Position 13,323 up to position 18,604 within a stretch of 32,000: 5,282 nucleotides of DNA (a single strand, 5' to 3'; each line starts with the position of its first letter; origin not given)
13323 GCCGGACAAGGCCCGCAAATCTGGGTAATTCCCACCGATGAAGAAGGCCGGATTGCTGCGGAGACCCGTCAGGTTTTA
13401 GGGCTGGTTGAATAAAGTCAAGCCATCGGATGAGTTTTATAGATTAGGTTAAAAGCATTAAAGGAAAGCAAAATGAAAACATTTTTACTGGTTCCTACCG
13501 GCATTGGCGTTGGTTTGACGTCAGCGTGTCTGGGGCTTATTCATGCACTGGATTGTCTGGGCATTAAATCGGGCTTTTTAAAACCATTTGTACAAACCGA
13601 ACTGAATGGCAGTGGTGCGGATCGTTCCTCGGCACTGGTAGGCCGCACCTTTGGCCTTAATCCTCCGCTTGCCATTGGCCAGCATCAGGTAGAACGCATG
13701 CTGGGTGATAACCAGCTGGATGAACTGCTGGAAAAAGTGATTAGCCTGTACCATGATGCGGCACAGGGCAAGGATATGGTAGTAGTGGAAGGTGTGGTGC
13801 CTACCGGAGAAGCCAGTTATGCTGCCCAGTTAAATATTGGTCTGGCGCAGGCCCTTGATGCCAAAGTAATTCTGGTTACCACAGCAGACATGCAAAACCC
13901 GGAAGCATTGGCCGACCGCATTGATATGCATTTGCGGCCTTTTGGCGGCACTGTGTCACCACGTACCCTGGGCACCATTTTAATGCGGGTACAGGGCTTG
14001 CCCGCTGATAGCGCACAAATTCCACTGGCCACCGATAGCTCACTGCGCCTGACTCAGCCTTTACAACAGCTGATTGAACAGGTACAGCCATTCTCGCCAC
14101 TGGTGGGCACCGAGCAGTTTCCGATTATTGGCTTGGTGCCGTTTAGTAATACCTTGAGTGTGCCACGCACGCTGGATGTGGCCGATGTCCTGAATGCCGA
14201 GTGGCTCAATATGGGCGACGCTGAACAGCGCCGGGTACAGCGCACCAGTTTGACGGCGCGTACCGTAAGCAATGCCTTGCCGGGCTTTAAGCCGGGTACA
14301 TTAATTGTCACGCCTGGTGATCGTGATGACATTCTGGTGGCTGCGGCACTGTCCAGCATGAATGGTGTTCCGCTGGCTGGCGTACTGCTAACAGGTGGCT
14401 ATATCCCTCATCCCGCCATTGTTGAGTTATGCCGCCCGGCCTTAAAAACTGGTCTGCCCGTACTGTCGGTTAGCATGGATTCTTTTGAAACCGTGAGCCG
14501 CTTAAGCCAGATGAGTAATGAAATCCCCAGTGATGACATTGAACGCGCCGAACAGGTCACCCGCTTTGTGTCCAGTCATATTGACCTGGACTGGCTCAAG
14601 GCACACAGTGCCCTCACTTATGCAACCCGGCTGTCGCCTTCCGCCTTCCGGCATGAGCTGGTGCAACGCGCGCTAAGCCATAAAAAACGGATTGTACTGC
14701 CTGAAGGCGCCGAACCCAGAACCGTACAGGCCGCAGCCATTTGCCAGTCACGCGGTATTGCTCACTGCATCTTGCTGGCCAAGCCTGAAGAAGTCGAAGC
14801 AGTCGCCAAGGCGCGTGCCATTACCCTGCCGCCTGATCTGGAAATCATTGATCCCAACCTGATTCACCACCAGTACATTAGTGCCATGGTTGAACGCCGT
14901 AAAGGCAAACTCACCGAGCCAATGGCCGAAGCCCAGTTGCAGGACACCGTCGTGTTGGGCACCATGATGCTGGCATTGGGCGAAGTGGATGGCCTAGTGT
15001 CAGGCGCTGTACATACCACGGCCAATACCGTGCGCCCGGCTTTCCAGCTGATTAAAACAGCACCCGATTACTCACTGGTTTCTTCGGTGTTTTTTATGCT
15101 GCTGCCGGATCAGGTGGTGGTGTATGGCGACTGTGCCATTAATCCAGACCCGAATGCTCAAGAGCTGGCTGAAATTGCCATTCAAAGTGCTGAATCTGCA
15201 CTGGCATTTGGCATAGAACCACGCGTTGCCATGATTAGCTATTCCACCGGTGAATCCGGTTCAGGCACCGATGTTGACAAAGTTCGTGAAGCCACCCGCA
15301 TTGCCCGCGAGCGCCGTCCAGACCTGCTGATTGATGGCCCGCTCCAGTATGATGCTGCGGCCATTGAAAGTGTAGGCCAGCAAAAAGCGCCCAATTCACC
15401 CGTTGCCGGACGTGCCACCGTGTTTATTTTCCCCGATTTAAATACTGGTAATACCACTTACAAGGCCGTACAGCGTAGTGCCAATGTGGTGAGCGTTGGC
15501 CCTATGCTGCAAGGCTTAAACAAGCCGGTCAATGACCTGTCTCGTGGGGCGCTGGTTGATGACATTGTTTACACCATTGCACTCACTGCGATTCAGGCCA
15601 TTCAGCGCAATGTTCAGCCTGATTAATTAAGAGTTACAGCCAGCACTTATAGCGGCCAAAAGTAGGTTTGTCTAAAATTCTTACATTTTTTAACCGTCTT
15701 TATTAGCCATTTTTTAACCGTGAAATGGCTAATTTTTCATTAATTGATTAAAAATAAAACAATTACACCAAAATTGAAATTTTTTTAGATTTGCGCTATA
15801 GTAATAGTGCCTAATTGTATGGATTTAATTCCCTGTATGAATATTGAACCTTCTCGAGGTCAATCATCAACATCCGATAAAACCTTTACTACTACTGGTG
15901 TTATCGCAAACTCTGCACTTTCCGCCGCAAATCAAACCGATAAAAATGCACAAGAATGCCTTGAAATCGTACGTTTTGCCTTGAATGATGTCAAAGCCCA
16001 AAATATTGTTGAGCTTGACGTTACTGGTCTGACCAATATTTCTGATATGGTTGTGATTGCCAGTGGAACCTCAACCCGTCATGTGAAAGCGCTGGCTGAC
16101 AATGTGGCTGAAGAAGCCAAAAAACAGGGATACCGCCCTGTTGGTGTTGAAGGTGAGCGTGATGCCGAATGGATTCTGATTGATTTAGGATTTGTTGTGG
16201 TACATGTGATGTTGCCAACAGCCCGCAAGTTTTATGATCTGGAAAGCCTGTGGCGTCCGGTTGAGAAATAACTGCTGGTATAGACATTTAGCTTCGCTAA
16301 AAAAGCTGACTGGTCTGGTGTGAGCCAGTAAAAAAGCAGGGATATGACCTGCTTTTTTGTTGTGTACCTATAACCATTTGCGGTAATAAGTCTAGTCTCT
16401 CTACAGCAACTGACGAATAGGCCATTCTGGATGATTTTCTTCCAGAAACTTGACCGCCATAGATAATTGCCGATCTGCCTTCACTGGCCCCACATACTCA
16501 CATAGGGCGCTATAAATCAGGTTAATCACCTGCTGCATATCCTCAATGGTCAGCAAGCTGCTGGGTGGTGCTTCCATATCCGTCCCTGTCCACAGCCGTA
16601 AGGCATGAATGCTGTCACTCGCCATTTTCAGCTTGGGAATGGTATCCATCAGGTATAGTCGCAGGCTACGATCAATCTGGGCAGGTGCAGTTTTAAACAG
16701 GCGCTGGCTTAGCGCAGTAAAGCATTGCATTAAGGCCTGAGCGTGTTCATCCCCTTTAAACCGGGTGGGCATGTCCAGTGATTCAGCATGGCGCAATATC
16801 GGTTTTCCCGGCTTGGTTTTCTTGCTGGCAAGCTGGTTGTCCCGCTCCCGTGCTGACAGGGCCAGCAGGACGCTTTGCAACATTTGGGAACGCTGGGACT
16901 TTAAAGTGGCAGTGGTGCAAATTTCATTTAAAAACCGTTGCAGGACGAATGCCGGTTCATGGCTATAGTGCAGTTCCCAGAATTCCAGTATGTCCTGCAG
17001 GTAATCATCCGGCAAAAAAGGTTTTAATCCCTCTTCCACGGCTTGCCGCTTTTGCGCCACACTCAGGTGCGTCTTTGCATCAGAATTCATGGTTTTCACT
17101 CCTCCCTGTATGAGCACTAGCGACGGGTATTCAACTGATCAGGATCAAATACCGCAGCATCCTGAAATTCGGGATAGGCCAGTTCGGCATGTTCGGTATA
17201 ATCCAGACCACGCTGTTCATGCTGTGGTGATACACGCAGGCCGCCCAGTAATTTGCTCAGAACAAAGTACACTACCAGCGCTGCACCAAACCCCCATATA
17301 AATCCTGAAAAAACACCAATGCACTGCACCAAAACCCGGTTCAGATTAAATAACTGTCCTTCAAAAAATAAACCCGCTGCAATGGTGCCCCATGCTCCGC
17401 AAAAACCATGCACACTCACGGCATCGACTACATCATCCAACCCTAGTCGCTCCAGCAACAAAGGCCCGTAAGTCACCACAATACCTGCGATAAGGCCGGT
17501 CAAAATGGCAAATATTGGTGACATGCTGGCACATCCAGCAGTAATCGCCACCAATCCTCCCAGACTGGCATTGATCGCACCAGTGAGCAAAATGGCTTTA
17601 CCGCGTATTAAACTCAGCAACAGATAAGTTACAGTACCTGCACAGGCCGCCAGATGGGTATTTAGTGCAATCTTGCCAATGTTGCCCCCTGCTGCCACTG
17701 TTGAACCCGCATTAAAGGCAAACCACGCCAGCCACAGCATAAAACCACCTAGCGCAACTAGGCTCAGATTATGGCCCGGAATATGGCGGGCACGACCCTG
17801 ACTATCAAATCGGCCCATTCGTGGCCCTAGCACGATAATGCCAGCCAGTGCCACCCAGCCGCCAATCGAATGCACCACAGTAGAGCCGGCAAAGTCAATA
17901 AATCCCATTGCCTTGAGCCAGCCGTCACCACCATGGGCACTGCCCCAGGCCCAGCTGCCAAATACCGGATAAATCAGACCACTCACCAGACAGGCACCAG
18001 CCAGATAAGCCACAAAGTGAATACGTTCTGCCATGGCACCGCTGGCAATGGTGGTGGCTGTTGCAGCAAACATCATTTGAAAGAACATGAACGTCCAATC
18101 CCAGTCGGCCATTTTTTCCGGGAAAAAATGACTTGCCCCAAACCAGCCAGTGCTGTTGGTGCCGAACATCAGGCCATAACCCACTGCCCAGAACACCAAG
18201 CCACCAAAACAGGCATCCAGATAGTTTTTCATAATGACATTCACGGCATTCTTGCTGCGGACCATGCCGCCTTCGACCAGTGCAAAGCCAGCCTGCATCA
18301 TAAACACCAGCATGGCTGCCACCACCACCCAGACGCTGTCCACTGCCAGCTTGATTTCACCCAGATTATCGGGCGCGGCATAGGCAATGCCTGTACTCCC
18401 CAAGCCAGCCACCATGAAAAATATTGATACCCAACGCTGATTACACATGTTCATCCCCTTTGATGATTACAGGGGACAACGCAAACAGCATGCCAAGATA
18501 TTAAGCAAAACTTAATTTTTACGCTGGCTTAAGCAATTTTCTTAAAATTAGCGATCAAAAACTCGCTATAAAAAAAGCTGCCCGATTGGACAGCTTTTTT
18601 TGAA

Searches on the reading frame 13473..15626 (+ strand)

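Call 100: search_protein_families(library=pfam, proteins=[window:13473-15626:+], max_evalue=0.001)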
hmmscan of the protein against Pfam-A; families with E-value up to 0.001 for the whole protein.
window:13473-15626:+ (717 aa): 3 families
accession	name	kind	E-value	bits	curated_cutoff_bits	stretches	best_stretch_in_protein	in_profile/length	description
PF01515.24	PTA_PTB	-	5.3e-121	404.3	24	1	392-706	2-319/319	Phosphate acetyl/butaryl transferase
PF07085.17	DRTGG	-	4.7e-27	94.3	25.2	1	235-347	1-105/105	DRTGG domain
PF13500.12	AAA_26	-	2e-18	67.4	27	1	2-175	1-169/198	AAA domain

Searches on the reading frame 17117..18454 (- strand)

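Call 100: search_protein_families(library=pfam, proteins=[window:17117-18454:-], max_evalue=0.001)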
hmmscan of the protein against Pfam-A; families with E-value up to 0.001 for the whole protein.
window:17117-18454:- (445 aa): 1 family
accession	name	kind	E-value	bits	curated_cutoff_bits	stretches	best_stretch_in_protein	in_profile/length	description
PF00909.26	Ammonium_transp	-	3.5e-112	375.5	23.2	1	41-427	1-399/399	Ammonium Transporter Family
